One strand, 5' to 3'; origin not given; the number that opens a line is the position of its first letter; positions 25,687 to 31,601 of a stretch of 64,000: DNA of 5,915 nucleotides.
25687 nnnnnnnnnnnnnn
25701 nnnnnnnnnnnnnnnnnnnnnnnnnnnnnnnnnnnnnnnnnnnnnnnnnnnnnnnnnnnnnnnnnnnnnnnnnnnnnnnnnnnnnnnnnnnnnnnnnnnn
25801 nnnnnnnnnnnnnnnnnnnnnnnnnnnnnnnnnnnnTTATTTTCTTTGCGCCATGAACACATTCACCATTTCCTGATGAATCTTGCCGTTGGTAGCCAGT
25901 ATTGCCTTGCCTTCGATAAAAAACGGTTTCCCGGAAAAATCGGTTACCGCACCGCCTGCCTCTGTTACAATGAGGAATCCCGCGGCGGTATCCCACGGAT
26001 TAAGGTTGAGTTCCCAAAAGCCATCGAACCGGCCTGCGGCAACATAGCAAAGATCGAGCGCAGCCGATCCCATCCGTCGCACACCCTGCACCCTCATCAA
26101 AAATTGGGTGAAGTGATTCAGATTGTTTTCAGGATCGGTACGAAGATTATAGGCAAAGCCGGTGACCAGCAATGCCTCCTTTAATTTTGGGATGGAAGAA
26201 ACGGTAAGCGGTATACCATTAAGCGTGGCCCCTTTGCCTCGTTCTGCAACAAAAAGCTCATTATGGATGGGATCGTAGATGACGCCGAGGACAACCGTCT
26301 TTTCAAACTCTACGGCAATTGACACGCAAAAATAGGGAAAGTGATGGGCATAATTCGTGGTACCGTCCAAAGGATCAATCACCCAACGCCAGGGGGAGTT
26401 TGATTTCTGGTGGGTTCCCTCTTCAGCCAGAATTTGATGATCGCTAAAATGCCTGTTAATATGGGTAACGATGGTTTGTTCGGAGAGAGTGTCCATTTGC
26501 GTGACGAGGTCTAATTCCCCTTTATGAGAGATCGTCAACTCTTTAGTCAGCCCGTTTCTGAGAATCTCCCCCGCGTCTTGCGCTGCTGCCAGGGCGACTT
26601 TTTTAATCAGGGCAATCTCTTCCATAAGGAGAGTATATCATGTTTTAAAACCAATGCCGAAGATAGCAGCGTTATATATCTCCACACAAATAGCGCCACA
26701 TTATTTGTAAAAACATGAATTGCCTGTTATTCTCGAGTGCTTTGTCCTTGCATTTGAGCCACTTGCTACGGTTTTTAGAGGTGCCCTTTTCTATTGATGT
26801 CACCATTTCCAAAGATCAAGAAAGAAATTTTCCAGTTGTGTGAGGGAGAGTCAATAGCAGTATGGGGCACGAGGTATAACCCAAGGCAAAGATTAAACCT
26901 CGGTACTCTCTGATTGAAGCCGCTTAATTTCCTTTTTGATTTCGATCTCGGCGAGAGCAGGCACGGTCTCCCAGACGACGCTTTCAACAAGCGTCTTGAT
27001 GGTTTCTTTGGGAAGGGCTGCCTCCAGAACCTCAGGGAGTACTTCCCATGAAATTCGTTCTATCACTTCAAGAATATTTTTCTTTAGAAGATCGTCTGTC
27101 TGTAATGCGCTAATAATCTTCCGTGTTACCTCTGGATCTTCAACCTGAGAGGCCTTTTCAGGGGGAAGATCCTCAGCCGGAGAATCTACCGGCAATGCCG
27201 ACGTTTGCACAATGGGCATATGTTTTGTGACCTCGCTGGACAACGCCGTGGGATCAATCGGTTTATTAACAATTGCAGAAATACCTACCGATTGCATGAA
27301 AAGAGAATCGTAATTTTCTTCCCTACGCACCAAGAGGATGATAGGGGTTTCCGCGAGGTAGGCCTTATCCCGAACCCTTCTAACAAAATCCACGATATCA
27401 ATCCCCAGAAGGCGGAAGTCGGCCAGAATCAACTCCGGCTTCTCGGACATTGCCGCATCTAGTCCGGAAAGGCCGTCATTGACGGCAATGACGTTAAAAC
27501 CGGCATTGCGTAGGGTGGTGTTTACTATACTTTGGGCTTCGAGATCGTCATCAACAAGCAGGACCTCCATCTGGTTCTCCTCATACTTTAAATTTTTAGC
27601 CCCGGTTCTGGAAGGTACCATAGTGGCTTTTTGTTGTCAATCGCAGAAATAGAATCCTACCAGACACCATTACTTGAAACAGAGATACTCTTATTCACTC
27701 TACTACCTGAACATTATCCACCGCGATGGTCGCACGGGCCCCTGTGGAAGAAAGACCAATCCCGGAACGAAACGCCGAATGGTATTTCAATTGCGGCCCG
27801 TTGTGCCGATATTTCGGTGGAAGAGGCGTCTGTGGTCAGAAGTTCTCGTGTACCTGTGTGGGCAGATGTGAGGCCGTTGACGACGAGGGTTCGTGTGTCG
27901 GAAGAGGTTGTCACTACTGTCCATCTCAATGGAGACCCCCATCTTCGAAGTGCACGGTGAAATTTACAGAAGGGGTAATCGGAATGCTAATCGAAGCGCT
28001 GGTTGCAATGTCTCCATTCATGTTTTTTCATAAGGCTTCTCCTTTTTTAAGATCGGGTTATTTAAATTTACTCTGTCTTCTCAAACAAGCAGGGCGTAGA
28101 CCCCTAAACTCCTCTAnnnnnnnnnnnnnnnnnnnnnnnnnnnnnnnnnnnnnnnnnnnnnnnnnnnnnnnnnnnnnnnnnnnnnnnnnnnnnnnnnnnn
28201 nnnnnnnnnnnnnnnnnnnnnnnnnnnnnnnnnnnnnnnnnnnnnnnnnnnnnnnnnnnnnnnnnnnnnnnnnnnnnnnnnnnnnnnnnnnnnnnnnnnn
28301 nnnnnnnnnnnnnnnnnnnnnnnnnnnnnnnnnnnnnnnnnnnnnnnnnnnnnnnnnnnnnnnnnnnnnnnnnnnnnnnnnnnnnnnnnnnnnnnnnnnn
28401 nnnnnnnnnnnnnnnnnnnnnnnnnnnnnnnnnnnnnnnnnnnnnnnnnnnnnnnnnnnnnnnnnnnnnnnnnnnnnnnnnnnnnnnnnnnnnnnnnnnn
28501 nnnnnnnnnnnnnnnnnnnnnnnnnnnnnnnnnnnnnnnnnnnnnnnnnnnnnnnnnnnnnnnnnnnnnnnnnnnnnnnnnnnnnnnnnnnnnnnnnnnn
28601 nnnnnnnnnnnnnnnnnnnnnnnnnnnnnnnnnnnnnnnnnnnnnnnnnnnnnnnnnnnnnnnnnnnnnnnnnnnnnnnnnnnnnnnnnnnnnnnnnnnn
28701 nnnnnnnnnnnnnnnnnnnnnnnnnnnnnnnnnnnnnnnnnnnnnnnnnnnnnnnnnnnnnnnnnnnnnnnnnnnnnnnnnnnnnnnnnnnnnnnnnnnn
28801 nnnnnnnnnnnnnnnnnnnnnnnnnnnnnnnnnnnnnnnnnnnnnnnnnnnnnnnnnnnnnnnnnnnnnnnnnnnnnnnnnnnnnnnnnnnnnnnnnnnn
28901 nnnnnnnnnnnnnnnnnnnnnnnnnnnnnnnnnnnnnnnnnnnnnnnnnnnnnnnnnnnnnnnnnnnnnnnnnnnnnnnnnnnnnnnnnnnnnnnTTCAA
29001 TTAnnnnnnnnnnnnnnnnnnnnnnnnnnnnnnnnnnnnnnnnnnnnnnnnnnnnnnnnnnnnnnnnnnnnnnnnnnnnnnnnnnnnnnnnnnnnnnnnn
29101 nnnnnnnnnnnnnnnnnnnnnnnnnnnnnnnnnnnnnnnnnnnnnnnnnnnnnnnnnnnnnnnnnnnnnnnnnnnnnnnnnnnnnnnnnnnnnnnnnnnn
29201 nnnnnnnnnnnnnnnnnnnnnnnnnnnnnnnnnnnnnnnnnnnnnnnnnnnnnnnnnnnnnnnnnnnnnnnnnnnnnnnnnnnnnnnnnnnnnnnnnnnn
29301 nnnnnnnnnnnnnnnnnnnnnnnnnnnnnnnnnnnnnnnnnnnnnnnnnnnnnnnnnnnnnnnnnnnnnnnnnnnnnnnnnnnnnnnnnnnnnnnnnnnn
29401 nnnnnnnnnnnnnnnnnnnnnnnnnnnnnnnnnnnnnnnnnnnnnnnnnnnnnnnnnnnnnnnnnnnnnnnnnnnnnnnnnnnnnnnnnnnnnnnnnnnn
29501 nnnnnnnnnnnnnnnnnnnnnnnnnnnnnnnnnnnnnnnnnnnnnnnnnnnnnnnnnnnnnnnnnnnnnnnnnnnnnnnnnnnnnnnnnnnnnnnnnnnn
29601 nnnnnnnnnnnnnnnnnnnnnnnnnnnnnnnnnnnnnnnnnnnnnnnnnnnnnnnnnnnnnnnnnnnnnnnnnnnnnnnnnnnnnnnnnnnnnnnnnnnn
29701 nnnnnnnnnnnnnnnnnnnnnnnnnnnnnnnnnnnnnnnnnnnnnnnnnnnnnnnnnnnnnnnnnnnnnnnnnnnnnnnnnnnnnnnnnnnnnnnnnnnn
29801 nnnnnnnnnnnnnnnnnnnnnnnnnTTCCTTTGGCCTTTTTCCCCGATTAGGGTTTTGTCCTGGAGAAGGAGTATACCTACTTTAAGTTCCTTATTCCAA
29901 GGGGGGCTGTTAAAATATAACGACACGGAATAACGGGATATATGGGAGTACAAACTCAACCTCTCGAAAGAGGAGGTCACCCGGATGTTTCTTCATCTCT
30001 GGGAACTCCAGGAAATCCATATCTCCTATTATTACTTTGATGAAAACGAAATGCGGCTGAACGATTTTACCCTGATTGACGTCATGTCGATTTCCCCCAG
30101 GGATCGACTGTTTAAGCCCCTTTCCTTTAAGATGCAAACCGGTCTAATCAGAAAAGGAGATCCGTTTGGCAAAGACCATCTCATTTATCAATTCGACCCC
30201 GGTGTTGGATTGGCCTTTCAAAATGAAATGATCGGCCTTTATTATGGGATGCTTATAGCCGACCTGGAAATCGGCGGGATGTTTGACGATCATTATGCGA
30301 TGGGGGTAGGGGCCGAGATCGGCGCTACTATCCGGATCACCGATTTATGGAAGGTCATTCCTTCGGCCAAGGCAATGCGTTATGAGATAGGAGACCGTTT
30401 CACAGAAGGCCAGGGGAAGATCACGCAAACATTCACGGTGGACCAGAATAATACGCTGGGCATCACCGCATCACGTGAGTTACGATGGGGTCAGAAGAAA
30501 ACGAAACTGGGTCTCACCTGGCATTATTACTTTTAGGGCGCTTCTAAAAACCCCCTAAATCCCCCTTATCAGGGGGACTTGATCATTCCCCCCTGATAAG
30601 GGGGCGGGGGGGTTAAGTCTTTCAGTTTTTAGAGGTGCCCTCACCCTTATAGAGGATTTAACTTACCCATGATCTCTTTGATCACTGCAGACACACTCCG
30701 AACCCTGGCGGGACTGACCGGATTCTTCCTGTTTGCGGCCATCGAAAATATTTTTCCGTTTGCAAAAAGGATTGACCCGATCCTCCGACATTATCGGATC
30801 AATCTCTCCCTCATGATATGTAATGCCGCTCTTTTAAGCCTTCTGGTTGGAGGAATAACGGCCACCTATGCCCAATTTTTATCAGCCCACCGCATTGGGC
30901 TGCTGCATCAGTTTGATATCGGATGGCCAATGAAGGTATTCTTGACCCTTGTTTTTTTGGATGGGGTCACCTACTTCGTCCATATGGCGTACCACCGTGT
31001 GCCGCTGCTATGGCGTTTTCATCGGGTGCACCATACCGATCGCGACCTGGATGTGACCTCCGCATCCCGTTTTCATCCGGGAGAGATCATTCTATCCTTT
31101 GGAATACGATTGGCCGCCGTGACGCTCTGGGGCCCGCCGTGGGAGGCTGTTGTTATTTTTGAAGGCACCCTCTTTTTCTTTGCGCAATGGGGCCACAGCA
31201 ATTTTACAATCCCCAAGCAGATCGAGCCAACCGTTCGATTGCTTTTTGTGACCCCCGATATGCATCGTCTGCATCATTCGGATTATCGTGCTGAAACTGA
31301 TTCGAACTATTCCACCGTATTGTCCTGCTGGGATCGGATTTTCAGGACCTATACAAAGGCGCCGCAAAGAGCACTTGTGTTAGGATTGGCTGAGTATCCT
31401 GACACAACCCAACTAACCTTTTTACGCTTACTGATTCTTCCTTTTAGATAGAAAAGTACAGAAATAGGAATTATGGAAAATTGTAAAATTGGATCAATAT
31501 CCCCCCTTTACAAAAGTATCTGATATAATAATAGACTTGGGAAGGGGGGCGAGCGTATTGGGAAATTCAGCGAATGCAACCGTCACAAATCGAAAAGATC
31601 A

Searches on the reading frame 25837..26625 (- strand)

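Call 10: search_protein_families(library=pfam, proteins=[window:25837-26625:-])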
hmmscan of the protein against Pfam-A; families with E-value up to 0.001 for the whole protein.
window:25837-26625:- (262 aa): 1 family
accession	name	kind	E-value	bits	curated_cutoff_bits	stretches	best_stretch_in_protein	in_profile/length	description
PF00459.30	Inositol_P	-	7.8e-76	255.6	27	1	7-254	5-262/271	Inositol monophosphatase family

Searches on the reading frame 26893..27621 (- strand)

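Call 10: search_protein_families(library=pfam, proteins=[window:26893-27621:-])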
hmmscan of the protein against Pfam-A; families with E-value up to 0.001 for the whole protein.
window:26893-27621:- (242 aa): 1 family
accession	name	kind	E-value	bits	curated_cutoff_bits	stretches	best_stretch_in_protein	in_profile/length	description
PF00072.30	Response_reg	-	1.3e-14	54.7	30.2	1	20-131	1-110/111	Response regulator receiver domain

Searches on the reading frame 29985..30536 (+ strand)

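Call 10: search_protein_families(library=pfam, proteins=[window:29985-30536:+])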
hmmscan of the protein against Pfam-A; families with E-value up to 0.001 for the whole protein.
window:29985-30536:+ (183 aa): 1 family
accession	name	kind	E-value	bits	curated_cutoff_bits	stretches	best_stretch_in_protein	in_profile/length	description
PF25222.1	DUF7840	-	2.6e-37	129.1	27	1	11-182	53-224/224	Domain of unknown function (DUF7840)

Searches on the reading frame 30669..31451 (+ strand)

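Call 10: search_protein_families(library=pfam, proteins=[window:30669-31451:+])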
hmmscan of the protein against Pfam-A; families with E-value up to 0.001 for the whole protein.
window:30669-31451:+ (260 aa): 1 family
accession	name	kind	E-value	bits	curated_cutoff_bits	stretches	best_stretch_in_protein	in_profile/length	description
PF04116.19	FA_hydroxylase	-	1.1e-28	100.7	31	1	91-227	2-132/132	Fatty acid hydroxylase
